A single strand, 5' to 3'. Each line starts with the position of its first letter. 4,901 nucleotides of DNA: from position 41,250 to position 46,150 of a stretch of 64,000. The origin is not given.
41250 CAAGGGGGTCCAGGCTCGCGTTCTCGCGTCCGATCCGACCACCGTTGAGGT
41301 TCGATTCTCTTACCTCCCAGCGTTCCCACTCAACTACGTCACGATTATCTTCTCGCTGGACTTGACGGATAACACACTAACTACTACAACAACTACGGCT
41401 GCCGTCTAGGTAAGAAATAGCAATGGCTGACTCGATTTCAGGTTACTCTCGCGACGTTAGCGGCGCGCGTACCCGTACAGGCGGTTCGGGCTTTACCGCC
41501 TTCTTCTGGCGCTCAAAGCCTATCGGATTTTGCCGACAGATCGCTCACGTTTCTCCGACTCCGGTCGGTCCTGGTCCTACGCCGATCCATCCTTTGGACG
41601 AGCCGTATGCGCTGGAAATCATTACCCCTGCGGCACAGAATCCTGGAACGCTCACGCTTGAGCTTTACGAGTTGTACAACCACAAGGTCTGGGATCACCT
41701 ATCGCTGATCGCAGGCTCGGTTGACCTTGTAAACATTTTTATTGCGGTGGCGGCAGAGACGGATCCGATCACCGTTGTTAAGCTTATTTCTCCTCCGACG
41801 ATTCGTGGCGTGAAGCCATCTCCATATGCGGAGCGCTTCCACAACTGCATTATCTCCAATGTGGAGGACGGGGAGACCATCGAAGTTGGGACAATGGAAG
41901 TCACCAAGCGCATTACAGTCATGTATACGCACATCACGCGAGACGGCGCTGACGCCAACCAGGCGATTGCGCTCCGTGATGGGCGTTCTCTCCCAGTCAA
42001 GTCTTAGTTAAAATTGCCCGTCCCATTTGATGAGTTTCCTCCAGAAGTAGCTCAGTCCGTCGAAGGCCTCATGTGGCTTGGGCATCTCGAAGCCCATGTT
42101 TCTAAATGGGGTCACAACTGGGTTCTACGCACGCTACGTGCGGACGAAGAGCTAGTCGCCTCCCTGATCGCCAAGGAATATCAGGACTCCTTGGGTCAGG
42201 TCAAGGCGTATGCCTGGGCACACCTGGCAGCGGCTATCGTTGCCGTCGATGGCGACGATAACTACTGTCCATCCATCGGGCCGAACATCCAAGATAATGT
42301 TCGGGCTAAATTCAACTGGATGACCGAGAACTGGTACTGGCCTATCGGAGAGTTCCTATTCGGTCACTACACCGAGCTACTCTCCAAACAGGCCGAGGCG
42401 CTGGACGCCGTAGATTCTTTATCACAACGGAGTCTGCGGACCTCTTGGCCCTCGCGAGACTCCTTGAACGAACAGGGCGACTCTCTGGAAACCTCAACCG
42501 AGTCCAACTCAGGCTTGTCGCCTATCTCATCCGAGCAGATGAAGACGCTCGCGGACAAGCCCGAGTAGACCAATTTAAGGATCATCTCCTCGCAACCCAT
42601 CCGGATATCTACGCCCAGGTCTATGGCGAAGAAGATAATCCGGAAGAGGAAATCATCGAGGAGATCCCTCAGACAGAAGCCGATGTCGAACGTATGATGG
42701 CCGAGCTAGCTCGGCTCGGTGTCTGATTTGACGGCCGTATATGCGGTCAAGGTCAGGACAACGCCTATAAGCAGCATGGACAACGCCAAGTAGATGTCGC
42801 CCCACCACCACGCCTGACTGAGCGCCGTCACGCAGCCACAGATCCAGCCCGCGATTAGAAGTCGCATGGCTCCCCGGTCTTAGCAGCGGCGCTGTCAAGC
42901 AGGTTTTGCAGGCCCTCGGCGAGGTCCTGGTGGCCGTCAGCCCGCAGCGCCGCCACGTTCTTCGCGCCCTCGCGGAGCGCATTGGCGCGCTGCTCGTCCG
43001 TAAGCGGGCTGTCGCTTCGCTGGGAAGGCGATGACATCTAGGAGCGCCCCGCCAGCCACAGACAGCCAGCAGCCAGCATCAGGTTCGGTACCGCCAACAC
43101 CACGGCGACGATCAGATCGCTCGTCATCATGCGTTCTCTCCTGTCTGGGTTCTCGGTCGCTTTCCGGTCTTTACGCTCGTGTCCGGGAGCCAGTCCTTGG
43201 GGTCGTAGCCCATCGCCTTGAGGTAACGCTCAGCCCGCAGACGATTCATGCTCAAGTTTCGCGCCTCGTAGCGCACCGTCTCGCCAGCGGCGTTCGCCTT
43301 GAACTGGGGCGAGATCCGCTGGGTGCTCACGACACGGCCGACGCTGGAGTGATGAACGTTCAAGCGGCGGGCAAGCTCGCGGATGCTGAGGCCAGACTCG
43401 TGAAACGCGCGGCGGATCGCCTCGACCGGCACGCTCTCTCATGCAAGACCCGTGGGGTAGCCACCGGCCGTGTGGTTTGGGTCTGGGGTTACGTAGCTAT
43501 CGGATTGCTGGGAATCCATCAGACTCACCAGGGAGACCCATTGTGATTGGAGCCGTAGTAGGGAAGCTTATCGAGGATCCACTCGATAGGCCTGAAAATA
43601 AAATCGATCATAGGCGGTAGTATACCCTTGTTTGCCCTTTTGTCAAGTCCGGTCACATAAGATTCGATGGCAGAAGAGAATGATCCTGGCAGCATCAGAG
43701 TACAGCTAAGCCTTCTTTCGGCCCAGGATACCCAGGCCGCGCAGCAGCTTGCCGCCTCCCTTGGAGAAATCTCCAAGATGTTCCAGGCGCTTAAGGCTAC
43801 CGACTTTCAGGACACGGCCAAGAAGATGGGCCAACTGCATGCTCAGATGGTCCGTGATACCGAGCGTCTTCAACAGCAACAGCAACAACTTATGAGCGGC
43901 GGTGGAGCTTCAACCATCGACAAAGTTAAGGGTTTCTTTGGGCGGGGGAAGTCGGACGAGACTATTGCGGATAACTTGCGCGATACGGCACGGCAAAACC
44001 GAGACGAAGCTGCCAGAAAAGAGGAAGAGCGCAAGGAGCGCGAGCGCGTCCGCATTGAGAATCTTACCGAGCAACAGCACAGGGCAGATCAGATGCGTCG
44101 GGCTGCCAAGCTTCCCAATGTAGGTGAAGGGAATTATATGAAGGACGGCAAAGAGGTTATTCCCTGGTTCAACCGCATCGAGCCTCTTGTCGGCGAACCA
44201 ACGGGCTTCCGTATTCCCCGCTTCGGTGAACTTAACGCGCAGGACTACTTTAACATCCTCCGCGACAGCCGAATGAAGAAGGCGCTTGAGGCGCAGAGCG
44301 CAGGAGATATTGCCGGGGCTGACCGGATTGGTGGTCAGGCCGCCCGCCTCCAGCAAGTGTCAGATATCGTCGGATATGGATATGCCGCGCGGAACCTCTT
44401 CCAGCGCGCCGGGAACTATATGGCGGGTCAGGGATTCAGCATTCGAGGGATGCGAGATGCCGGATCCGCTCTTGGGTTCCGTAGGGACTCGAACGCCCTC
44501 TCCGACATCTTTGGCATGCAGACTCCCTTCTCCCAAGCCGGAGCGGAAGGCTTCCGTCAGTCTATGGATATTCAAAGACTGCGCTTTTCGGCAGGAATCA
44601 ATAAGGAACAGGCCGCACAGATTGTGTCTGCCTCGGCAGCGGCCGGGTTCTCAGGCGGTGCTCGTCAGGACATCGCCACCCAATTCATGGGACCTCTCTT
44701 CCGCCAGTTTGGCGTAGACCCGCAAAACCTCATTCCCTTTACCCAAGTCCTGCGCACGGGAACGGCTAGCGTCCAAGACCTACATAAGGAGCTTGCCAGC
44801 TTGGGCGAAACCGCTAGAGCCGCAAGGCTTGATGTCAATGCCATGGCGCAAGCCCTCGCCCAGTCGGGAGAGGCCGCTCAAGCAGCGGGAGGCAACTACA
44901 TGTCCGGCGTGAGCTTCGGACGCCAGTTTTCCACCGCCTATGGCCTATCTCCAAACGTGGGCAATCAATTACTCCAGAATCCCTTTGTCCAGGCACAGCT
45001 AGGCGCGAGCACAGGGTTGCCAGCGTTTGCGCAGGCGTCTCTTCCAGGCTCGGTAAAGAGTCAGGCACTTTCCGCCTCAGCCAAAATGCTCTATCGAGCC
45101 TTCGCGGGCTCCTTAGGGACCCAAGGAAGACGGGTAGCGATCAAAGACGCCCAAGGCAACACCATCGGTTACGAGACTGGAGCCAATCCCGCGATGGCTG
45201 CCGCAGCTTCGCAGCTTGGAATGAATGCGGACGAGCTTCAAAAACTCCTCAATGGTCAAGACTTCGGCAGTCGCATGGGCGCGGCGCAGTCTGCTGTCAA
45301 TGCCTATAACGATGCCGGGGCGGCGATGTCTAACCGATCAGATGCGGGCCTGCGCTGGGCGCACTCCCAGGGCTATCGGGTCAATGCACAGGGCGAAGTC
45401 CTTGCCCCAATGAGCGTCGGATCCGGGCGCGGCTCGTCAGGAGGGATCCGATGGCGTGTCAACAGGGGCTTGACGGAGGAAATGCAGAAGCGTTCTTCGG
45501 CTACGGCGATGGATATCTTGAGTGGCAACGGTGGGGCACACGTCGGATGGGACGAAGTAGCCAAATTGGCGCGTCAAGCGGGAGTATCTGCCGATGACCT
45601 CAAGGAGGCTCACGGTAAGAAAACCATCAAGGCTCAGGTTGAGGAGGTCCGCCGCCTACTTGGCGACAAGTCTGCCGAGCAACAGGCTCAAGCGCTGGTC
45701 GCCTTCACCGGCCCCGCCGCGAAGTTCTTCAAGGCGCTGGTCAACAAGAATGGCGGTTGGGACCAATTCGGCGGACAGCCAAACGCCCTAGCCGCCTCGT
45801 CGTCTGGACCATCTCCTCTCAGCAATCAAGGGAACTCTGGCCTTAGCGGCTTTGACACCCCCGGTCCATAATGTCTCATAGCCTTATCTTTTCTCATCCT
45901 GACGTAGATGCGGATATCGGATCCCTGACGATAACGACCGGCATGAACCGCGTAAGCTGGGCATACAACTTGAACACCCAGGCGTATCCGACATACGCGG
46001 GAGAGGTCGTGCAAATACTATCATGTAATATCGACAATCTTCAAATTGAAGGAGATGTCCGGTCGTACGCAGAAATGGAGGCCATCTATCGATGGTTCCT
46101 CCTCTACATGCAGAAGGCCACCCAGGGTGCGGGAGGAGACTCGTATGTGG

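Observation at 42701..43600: Antisense four-gene cassette (HTH regulator plus three coupled micro-proteins) inserted between the tail chaperone and tape-measure genes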

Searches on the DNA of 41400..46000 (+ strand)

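Call 5: search_dna_similar(query=window:41400-46000:+, collection=phages, mode=near, max_rows=30)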
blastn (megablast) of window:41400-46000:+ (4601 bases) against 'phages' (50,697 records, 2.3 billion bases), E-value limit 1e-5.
No match.

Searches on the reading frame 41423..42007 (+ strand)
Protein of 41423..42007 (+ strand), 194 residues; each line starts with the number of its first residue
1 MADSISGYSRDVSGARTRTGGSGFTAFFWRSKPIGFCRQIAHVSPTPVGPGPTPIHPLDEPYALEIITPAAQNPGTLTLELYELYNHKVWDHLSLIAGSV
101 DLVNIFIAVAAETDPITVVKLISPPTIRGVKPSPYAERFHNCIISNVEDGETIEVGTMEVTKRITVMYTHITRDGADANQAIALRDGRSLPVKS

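Call 6: search_protein_families(library=pfam, proteins=[window:41423-42007:+], max_evalue=0.1)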
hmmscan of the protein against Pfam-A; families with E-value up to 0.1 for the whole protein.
window:41423-42007:+ (194 aa): 0 families

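Call 29: search_protein_families(library=phrogs, proteins=[window:41423-42007:+], max_evalue=0.1)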
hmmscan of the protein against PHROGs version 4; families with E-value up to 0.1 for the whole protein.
window:41423-42007:+ (194 aa): 1 family
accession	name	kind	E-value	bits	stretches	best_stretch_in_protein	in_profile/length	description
phrog_2756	-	head and packaging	9.6e-28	97.9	1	15-172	3-153/155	virion structural protein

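Call 32: find_homologous_proteins(query=window:41423-42007:+, max_evalue=0.00001)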
Query window:41423-42007:+ (194 aa): 321 proteins with E <= 0.00001 among 394 candidates; the best 120 are listed.
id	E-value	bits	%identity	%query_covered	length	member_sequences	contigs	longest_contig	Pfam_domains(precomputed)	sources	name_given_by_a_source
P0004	3.4e-126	436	100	100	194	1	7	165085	-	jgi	jgi:hypothetical protein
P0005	3.4e-104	365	86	94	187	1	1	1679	-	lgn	-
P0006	4.1e-103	361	83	97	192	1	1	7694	-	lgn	-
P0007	2.5e-98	345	79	97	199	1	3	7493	-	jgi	jgi:hypothetical protein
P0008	4.1e-97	342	77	99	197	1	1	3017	-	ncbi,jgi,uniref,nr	ncbi:MAG: hypothetical protein JWR61_5852 [Ferruginibacter sp.]|jgi:hypothetical protein|uniref:hypo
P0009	1.6e-95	336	77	97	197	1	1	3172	-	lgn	-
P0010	5.0e-95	335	76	98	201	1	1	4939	-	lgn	-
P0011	8.1e-95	334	80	90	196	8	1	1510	-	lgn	-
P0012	3.8e-94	332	75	99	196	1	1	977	-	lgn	-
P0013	1.2e-93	330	79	92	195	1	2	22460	-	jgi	jgi:hypothetical protein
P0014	1.5e-90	320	75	96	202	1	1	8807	-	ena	-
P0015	1.9e-90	320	72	98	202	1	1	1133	-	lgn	-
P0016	2.0e-90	320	75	96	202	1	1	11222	-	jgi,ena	-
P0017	6.9e-90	318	74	96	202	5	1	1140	-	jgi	-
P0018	8.3e-89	314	76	93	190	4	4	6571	-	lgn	-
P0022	6.5e-84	298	72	93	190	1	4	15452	-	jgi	jgi:hypothetical protein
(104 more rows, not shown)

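Call 33: find_encoding_contigs(protein=P0004, flank=6000, max_places=10)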
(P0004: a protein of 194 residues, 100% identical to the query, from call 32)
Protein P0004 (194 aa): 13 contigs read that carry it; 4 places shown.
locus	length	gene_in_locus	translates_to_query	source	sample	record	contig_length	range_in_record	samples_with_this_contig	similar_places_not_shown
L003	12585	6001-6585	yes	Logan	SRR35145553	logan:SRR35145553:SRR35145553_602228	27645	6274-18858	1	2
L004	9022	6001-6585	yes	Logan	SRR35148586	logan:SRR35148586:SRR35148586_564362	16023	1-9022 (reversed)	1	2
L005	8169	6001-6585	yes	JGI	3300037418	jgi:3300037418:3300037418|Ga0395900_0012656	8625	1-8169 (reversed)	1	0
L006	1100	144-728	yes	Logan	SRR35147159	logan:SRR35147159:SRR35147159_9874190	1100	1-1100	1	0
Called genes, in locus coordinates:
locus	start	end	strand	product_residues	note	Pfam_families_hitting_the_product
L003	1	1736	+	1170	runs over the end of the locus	PF13385:Laminin_G_3, PF13088:BNR_2 (faint)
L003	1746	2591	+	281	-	-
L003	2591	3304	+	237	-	-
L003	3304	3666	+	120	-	-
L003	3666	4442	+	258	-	-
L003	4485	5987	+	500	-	-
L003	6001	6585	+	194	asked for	-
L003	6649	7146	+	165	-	-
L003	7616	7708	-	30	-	-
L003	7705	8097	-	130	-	PF20432:Xre-like-HTH (faint), PF13936:HTH_38 (weak)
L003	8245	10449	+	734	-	-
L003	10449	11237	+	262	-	-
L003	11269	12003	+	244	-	-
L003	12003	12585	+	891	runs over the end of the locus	PF01551:Peptidase_M23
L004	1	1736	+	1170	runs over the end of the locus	PF13385:Laminin_G_3, PF13088:BNR_2 (faint)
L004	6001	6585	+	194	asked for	-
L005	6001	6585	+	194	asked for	-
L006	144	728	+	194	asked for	-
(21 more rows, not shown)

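Call 34: find_encoding_contigs(protein=P0013, flank=6000, max_places=4)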
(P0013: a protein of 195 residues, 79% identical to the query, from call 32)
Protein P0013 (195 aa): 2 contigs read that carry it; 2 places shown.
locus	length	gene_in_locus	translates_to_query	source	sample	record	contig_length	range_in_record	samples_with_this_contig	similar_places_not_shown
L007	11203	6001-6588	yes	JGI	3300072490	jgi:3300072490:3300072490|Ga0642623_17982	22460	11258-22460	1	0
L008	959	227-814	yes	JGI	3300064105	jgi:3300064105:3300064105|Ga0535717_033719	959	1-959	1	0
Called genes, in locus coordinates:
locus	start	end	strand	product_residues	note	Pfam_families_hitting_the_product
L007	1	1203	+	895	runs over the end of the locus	-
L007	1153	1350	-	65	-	-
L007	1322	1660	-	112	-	-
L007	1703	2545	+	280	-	-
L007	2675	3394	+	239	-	-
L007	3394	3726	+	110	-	-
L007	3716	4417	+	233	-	-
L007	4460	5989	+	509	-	-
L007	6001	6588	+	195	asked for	-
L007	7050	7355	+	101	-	-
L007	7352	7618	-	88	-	-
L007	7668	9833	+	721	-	-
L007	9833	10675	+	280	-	-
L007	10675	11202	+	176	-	?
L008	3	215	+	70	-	?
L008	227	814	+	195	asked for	-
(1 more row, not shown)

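Call 35: find_encoding_contigs(protein=P0006, flank=6000, max_places=4)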
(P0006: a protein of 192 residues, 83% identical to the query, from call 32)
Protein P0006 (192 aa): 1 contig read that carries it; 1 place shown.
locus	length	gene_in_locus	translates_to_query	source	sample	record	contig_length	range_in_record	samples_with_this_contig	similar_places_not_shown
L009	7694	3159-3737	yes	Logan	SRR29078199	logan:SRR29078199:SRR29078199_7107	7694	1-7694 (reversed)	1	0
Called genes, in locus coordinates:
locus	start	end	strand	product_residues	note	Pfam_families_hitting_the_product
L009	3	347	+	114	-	?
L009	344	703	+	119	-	-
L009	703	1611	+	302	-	-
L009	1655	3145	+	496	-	-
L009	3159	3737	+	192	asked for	-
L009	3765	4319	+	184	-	-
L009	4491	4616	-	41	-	-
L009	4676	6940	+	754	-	-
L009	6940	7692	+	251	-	?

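Call 39: find_encoding_contigs(protein=P0007, flank=6000, max_places=3)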
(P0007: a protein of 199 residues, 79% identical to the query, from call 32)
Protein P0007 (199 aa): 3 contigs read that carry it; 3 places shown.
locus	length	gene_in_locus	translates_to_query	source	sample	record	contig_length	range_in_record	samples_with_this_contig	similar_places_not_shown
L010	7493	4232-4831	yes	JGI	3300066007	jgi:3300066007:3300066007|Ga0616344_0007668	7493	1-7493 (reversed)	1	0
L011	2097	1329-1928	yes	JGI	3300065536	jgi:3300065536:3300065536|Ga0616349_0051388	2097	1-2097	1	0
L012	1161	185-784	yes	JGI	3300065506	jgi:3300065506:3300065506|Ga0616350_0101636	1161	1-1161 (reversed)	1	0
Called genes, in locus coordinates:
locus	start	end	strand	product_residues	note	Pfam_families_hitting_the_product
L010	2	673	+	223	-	?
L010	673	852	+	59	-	-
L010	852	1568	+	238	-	-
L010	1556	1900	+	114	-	-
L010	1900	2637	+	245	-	-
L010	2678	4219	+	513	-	-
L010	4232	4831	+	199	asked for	-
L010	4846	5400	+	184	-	-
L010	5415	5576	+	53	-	-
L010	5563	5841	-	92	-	-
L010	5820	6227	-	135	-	-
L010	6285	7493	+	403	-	?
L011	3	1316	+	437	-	?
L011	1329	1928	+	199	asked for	-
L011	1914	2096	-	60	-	?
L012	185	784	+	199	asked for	-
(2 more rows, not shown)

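Call 40: find_encoding_contigs(protein=P0016, flank=6000, max_places=3)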
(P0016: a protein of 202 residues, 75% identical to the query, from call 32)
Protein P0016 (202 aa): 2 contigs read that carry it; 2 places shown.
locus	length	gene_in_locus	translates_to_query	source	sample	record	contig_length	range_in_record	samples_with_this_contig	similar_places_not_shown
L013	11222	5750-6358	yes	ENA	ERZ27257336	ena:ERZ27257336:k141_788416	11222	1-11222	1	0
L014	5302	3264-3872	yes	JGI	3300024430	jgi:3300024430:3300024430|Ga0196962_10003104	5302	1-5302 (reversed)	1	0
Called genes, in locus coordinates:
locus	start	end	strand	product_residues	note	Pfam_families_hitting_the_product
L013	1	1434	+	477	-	?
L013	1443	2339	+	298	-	-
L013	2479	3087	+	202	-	-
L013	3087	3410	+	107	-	-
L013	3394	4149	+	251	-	-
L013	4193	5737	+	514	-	-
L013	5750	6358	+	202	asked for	-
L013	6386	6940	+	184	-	-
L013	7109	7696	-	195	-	-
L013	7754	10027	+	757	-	-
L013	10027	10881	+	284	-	-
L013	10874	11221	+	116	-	?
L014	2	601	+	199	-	?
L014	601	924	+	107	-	-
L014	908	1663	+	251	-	-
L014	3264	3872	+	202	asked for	-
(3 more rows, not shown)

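Call 41: find_encoding_contigs(protein=P0022, flank=6000, max_places=3)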
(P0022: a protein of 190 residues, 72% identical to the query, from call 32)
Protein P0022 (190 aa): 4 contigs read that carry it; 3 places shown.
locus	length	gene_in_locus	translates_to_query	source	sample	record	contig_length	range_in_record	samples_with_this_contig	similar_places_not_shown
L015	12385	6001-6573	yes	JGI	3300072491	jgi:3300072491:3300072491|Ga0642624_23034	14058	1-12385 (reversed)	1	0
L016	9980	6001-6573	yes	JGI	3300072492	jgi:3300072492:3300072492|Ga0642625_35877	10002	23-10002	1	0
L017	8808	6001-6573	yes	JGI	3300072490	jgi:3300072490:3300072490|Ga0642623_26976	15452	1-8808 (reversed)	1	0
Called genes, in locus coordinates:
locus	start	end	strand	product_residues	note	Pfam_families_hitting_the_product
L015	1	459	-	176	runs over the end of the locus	-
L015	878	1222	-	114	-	-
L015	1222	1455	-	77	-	-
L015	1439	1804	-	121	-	-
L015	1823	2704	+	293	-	-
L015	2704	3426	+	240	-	-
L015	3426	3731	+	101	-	-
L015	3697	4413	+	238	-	-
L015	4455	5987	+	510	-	-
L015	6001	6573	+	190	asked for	-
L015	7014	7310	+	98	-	-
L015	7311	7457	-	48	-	-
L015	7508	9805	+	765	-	-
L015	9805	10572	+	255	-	-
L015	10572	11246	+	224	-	-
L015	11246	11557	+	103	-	-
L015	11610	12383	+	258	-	?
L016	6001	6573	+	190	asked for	-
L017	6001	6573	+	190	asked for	-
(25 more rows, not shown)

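Call 47: find_related_loci(query=A3, collection=viral_contigs, flank=6000)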
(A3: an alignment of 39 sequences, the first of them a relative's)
Query A3 (194 aa) in viral_contigs; peptide patterns used: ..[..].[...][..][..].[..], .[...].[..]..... (x = any residue, [..] = any of these).
34 stretches matched a pattern; 15 encode a relative of the query (tblastn E <= 1e-3); 15 distinct loci.
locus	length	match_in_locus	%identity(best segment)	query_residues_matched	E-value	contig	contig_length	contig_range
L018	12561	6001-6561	74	4-189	4e-87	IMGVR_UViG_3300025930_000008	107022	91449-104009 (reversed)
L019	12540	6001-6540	57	11-177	7e-63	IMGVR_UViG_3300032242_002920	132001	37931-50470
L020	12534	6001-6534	53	1-179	8e-60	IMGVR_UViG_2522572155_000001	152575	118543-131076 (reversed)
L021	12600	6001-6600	50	6-189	4e-59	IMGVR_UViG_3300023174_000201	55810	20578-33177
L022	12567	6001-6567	50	1-173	3e-58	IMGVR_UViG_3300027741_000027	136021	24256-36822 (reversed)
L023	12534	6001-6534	51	16-177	3e-54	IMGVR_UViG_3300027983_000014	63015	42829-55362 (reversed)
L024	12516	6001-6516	52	11-178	1e-48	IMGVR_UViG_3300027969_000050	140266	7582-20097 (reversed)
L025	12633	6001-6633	42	15-186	1e-46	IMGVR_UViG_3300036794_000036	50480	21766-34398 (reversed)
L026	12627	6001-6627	42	16-187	8e-47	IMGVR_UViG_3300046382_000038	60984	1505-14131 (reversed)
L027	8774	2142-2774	42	15-186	4e-46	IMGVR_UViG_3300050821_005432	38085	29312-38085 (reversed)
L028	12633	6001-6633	42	15-186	1e-45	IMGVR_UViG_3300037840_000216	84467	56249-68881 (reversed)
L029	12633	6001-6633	41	15-186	3e-45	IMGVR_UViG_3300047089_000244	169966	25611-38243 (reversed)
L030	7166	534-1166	41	15-186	3e-45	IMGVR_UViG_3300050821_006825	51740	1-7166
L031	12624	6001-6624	41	15-185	9e-45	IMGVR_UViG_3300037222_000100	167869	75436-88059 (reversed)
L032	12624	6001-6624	41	15-185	9e-45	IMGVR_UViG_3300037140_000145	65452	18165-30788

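Call 63: find_related_loci(query=A3, collection=metagenome_contigs, flank=4000)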
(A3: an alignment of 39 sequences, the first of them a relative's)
Query A3 (194 aa) in metagenome_contigs; peptide patterns used: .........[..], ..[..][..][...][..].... (x = any residue, [..] = any of these).
308 stretches matched a pattern; 80 encode a relative of the query (tblastn E <= 1e-3); 80 distinct loci.
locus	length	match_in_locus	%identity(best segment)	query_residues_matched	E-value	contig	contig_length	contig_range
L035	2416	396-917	81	15-188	1e-93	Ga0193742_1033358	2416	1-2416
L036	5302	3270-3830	75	4-189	3e-87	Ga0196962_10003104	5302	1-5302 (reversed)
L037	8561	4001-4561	74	4-189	8e-87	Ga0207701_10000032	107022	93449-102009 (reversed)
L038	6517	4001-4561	74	4-189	8e-87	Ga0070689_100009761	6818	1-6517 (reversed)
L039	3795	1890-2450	74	4-189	4e-87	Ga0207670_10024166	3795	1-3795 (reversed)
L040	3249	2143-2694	60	16-189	2e-73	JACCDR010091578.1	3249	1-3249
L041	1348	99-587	65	16-180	8e-76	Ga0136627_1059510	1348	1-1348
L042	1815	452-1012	63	16-194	5e-72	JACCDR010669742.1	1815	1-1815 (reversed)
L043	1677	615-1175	57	16-186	1e-68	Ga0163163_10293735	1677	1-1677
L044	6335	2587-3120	61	16-191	2e-61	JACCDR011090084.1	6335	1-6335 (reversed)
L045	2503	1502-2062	53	1-178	5e-61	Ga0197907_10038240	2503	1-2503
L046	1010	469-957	56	16-180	3e-64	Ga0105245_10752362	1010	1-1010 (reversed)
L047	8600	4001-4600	50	6-189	8e-59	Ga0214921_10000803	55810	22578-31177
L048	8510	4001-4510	55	13-177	2e-58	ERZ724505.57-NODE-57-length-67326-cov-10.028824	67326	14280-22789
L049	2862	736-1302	51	1-173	2e-58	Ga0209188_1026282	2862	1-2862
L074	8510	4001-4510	44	18-173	5e-45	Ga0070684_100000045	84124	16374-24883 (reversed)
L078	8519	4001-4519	44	18-174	5e-44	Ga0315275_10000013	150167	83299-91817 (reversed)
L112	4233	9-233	39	111-186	3e-14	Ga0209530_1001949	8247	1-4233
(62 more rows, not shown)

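Call 80: find_related_loci(query=A3, collection=genome_contigs, flank=4000)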
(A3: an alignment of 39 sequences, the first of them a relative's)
Query A3 (194 aa) in genome_contigs; peptide patterns used: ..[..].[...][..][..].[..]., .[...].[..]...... (x = any residue, [..] = any of these).
34 stretches matched a pattern; 2 encode a relative of the query (tblastn E <= 1e-3); 2 distinct loci.
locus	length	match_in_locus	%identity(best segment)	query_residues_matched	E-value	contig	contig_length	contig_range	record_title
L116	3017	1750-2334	77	1-192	4e-97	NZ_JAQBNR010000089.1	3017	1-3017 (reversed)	MAG: Ferruginibacter sp. isolate RYN_298 scaffold_1135045, whole genome shotgun sequence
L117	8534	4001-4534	53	1-179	5e-61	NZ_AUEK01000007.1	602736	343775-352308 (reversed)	Candidatus Solirubrobacter pratensis strain URHD0082 H958DRAFT_scaffold00005.5_C, whole genome shotgun sequence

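Call 88: search_protein_families(library=pfam, proteins=[L031:7807-8367:-, L112:1278-1841:-, L074:5459-6064:-, L078:5504-5971:-], max_evalue=0.01)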
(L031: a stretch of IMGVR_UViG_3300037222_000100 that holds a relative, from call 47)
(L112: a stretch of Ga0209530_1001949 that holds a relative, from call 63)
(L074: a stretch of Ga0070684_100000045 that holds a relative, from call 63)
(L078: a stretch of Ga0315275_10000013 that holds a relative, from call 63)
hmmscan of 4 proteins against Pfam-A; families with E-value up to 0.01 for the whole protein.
L031:7807-8367:- (186 aa): 2 families
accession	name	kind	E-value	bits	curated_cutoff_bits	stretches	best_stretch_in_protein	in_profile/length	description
PF01844.29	HNH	-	1.1e-09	38.7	21.4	1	132-177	1-46/47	HNH endonuclease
PF14279.12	HNH_5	-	8e-08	32.5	27.5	1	132-178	1-46/56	HNH endonuclease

L112:1278-1841:- (187 aa): 3 families
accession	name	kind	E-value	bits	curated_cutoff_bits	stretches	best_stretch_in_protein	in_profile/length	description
PF01844.29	HNH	-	3.5e-11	43.5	21.4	1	136-178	4-46/47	HNH endonuclease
PF14279.12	HNH_5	-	6.6e-09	36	27.5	1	131-180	1-47/56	HNH endonuclease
PF13395.12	HNH_4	-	0.0035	17.7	22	1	141-180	13-52/54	HNH endonuclease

L074:5459-6064:- (201 aa): 0 families

L078:5504-5971:- (155 aa): 0 families

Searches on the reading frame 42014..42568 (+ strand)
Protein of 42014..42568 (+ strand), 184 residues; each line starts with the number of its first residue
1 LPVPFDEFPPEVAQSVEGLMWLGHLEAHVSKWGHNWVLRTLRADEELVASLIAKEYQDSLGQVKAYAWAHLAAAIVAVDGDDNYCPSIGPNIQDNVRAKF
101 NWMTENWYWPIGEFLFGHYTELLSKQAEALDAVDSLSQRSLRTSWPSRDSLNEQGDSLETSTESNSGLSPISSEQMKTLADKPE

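Call 6: search_protein_families(library=pfam, proteins=[window:42014-42568:+], max_evalue=0.1)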
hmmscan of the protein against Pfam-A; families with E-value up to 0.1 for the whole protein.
window:42014-42568:+ (184 aa): 0 families

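Call 29: search_protein_families(library=phrogs, proteins=[window:42014-42568:+], max_evalue=0.1)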
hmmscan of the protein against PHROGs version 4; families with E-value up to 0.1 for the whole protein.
window:42014-42568:+ (184 aa): 2 families
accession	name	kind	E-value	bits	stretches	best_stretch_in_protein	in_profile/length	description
phrog_2792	-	tail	7e-11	43.3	1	7-96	44-133/175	tail assembly chaperone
phrog_2992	-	tail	1.1e-07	32.5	1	9-85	47-124/301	tail assembly chaperone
